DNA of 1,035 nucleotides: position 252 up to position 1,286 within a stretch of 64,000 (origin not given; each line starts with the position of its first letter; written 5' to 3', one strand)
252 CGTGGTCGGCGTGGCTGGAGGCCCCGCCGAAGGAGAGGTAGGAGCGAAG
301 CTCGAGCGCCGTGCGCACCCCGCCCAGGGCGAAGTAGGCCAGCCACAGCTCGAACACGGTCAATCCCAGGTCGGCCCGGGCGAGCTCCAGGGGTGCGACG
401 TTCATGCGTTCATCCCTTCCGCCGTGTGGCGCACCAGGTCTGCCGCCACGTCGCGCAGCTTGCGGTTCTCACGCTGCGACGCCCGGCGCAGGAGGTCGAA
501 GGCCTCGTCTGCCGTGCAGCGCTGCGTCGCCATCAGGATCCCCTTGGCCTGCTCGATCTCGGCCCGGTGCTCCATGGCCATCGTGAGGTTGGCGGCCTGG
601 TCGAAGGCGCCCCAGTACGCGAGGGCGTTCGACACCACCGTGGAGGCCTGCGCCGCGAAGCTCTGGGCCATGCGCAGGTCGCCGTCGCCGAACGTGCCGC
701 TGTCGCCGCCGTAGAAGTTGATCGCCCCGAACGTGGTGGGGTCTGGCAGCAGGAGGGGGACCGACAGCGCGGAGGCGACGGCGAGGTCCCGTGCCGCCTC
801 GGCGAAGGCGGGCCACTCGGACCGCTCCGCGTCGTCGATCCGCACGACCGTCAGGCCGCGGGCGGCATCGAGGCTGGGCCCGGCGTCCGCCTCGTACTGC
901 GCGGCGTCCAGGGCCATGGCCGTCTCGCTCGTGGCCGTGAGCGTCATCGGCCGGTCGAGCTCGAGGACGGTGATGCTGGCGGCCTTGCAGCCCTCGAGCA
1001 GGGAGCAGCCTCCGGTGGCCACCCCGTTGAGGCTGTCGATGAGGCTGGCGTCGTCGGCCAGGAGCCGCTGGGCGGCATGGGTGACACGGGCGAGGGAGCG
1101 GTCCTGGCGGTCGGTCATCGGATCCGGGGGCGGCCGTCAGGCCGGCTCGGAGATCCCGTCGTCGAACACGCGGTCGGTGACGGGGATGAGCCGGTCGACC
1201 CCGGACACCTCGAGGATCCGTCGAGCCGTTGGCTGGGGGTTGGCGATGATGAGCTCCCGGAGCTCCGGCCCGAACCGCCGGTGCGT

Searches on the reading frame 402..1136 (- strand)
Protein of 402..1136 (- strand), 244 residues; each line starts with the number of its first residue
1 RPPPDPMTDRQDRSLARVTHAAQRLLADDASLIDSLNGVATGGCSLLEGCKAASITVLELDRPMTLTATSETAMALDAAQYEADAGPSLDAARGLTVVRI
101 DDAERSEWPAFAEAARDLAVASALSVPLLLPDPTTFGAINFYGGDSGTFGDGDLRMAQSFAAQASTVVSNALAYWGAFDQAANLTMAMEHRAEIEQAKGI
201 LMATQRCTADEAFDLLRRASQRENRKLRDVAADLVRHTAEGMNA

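Call 71: search_protein_families(library=pfam, proteins=[window:402-1136:-], max_evalue=0.00001)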
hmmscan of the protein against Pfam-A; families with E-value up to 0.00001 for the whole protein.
window:402-1136:- (244 aa): 4 families
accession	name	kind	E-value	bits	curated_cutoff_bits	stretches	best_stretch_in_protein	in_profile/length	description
PF03861.19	ANTAR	-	1.3e-21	76.6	27.3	1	183-235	2-54/54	ANTAR domain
PF13185.12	GAF_2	-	3e-11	44.1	28.6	1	47-168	18-135/136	GAF domain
PF13492.12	GAF_3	-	8.2e-08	33.2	27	1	109-170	70-129/129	GAF domain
PF01590.32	GAF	-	3.5e-06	28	22.4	1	15-166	6-131/133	GAF domain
